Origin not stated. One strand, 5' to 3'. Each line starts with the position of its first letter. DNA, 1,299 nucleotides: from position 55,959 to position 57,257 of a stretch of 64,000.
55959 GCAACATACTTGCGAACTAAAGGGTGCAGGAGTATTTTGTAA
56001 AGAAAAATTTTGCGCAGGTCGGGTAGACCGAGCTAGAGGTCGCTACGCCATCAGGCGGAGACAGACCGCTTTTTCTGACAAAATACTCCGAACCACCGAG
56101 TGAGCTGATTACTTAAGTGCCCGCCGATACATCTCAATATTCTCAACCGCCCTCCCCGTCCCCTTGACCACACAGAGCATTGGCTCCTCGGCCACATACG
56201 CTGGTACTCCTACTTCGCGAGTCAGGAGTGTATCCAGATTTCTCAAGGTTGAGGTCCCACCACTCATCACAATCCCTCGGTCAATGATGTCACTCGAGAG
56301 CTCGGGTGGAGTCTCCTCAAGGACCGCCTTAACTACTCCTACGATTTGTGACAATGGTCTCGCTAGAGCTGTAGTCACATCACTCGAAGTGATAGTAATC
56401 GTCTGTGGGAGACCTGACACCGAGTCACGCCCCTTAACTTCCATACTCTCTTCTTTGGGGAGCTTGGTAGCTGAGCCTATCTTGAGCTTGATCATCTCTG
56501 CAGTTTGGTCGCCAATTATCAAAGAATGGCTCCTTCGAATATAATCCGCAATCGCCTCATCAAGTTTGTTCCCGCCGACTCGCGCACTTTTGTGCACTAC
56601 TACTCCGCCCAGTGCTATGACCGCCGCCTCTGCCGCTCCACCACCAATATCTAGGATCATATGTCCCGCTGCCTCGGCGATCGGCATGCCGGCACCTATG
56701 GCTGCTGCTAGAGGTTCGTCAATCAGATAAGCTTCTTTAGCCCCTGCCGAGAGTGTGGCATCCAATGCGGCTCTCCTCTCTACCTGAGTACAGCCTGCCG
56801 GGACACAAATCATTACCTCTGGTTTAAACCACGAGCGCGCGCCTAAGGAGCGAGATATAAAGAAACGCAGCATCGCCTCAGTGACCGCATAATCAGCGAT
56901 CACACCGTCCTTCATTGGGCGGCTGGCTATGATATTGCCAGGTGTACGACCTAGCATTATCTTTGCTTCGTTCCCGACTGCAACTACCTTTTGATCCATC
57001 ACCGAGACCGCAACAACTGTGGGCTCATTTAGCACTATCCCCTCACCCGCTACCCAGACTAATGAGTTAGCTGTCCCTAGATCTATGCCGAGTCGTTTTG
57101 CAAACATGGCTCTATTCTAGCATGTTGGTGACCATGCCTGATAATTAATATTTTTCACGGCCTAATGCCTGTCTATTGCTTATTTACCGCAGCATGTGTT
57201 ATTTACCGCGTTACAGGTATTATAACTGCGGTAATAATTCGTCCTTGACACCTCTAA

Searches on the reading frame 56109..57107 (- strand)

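Call 98: search_protein_families(library=ncbifam, proteins=[window:56109-57107:-], max_evalue=0.00001)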
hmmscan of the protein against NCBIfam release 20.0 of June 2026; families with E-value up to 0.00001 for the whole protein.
window:56109-57107:- (332 aa): 15 families
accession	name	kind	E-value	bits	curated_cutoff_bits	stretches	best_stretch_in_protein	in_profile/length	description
NF010539.0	PRK13927.1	subfamily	1.7e-138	461.2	293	1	1-330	4-335/339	rod shape-determining protein MreB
TIGR00904.1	mreB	subfamily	9.5e-137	455.5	365.75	1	2-328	1-333/334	MreB/Mrl family cell shape determining protein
NF010540.1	PRK13929.1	exception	1.3e-115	386.1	515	1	2-328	2-331/334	rod-share determining protein MreBH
NF040964.1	MamK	subfamily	4.9e-16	58.7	400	1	6-299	3-293/335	MamK family actin-like protein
TIGR01991.1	HscA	equivalog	4.1e-15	55.3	708.55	1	77-288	112-326/600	Fe-S protein assembly chaperone HscA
NF003520.0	PRK05183.1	subfamily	8.8e-15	54.1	620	1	97-288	152-346/621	Fe-S protein assembly chaperone HscA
NF053558.1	BeeR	equivalog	1.9e-11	43.5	530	1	6-299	3-308/349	BeeR family actin-like protein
TIGR01174.1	ftsA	equivalog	3.8e-11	42.7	175.85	1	145-306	194-345/371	cell division protein FtsA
TIGR02350.1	prok_dnaK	equivalog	5.2e-11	41.6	822.55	1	98-193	133-234/596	molecular chaperone DnaK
NF011660.0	PRK15080.1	equivalog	1.2e-10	41.1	182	1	61-190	60-184/277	ethanolamine utilization protein EutJ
NF001413.0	PRK00290.1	equivalog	1.6e-10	39.9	648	1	98-191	136-233/625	molecular chaperone DnaK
NF009946.0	PRK13410.1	equivalog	2.1e-10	39.5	1019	1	98-191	138-236/669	molecular chaperone DnaK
NF009947.0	PRK13411.1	equivalog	3.3e-10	38.7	1002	1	98-185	136-229/662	molecular chaperone DnaK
NF002399.0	PRK01433.1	equivalog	5.4e-10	38.5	743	1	98-324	144-357/595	Fe-S protein assembly chaperone HscA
TIGR02529.1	EutJ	subfamily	1.8e-09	37.4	152.1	1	61-191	27-152/239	ethanolamine utilization protein EutJ family protein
